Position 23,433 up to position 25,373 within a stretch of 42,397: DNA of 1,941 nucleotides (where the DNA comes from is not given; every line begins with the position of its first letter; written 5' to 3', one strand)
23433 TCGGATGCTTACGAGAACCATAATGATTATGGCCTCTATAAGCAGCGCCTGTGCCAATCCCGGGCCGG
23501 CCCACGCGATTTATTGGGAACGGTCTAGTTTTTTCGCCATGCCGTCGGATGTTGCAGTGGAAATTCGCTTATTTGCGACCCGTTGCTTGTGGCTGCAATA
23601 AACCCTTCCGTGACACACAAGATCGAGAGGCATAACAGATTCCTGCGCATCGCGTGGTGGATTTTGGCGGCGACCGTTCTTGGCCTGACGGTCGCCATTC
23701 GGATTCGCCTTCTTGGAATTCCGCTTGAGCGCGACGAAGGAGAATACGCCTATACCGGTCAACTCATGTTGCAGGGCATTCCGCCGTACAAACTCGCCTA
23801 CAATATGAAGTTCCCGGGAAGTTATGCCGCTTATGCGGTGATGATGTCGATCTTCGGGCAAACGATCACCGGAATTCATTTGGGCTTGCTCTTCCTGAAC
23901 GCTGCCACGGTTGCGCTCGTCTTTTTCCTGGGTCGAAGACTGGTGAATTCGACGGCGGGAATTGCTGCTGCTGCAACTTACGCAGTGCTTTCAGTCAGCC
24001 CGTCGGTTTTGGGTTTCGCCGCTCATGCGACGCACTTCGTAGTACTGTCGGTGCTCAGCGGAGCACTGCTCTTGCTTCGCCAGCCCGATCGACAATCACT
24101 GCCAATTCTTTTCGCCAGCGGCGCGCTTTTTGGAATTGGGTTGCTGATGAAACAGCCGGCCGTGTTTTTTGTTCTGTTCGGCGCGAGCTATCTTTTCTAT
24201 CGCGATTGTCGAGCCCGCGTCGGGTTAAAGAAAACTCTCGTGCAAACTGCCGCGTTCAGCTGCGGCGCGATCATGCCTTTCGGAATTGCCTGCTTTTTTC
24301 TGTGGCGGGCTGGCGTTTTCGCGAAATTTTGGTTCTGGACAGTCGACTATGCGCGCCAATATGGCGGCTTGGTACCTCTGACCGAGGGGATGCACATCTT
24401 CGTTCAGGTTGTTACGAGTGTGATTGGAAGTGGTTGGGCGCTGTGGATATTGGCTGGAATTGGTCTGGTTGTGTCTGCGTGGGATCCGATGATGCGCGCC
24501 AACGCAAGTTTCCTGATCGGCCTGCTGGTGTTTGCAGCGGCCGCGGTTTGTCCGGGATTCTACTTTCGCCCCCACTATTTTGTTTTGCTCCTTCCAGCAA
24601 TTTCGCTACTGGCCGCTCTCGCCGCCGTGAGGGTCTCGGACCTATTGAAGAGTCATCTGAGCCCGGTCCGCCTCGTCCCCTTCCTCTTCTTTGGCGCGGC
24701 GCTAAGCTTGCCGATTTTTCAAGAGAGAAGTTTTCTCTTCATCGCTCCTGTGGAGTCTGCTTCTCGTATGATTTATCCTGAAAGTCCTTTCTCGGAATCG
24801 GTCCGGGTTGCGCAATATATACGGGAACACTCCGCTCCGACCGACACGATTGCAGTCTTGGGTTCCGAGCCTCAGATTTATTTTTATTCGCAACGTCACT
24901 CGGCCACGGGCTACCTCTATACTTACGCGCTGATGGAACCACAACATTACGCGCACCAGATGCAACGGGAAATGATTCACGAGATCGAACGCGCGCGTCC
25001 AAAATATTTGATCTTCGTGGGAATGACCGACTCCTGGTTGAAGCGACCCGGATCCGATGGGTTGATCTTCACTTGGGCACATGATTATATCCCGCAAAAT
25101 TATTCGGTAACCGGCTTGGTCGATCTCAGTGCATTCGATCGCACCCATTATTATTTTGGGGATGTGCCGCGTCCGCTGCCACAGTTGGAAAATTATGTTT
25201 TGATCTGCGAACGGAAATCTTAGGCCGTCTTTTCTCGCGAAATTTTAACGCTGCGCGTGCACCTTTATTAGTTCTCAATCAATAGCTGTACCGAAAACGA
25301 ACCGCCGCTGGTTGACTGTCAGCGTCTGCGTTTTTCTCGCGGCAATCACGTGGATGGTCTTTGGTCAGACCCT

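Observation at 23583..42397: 19-kb island dense in GT-C-like glycosyltransferases: candidate uncharacterised periplasmic glycosylation system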

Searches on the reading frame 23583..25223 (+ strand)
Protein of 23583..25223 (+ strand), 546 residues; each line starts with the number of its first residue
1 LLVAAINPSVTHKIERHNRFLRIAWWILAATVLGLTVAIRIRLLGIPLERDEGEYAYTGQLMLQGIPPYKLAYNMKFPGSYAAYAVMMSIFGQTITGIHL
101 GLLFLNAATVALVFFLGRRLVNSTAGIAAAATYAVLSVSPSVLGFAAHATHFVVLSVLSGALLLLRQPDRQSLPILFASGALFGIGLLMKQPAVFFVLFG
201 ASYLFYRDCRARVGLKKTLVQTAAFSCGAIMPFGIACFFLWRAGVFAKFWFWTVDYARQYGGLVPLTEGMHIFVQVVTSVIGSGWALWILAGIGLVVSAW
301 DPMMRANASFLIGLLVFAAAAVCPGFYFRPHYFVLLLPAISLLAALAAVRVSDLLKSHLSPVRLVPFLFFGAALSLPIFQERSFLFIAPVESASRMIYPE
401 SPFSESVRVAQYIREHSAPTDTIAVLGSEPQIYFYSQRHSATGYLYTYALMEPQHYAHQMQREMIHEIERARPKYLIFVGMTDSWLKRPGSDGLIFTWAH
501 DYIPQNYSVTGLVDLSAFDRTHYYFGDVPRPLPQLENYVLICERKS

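Call 4: search_protein_families(library=pfam, proteins=[window:23583-25223:+], max_evalue=0.01)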
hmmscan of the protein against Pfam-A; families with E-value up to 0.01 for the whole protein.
window:23583-25223:+ (546 aa): 1 family
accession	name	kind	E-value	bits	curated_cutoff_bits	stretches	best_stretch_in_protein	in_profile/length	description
PF13231.12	PMT_2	-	2.5e-11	44.5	26.1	1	82-230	8-153/160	Dolichyl-phosphate-mannose-protein mannosyltransferase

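Call 5: search_protein_families(library=ncbifam, proteins=[window:23583-25223:+], max_evalue=0.01)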
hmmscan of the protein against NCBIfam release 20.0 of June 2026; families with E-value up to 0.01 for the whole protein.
window:23583-25223:+ (546 aa): 0 families

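Call 7: search_protein_families(library=pfam, proteins=[window:23583-25223:+], max_evalue=10)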
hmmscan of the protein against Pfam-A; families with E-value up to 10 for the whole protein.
window:23583-25223:+ (546 aa): 2 families
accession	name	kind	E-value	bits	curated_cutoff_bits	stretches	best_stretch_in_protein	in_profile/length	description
PF13231.12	PMT_2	-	2.5e-11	44.5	26.1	1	82-230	8-153/160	Dolichyl-phosphate-mannose-protein mannosyltransferase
PF08636.15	Pkr1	-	0.019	15.6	27.7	1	121-163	16-58/73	ER protein Pkr1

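Call 11: search_solved_structures(query=window:23583-25223:+, max_evalue=1)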
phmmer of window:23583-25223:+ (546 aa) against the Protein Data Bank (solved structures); distinct sequences matched with E-value up to 1: 0.

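Call 77: search_solved_structures(query=A6, max_evalue=10, show_alignments=1)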
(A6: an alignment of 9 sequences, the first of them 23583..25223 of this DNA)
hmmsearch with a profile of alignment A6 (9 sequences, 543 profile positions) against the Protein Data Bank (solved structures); distinct sequences matched with E-value up to 10: 2.
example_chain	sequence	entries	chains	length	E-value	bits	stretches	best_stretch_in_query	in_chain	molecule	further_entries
3jbn_J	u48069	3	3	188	0.35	13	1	451-487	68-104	40S ribosomal protein eS7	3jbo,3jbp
3j7a_J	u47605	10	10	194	0.37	12.9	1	451-487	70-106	40S ribosomal protein eS7 | 40S ribosomal protein S7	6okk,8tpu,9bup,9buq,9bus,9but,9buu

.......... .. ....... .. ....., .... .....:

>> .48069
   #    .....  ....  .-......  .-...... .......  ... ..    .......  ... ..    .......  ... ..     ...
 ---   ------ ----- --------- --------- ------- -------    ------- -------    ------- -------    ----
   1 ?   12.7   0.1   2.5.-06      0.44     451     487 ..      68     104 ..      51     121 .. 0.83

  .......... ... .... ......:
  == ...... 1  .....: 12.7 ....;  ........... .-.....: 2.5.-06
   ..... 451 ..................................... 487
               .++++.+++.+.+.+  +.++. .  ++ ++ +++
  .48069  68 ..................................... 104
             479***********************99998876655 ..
